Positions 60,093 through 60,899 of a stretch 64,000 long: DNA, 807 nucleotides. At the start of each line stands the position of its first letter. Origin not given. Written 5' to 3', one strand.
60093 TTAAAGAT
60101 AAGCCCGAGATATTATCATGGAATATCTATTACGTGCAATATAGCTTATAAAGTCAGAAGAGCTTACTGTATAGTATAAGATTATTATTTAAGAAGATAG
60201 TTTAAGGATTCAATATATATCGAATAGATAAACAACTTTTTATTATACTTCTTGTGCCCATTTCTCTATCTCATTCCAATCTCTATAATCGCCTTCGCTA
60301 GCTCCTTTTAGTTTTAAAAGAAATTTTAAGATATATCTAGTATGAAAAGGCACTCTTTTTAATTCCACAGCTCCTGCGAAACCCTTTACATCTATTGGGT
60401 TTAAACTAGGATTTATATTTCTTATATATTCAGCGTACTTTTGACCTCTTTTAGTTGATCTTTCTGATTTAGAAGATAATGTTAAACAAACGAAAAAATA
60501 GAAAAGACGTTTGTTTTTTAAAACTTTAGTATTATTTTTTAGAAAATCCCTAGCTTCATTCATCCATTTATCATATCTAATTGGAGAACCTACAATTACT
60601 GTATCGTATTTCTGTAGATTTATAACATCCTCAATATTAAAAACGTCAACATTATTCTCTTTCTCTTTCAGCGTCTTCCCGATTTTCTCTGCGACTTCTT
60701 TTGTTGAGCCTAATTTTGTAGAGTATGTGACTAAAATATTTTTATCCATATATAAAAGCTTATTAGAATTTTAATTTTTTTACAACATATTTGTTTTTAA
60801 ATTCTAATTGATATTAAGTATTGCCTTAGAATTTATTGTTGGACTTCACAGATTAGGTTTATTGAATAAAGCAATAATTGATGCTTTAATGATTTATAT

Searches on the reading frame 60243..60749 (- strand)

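Call 56: search_protein_families(library=pfam, proteins=[window:60243-60749:-], max_evalue=0.001)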
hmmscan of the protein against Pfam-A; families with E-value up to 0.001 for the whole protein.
window:60243-60749:- (168 aa): 3 families
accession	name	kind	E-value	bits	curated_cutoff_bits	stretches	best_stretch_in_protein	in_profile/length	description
PF12724.12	Flavodoxin_5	-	3e-26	92.9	27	1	6-150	1-140/145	Flavodoxin domain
PF12641.12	Flavodoxin_3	-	1.9e-11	44.5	27.5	1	6-113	1-101/160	Flavodoxin domain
PF00258.30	Flavodoxin_1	-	1.9e-05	25.3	25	1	7-56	1-54/143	Flavodoxin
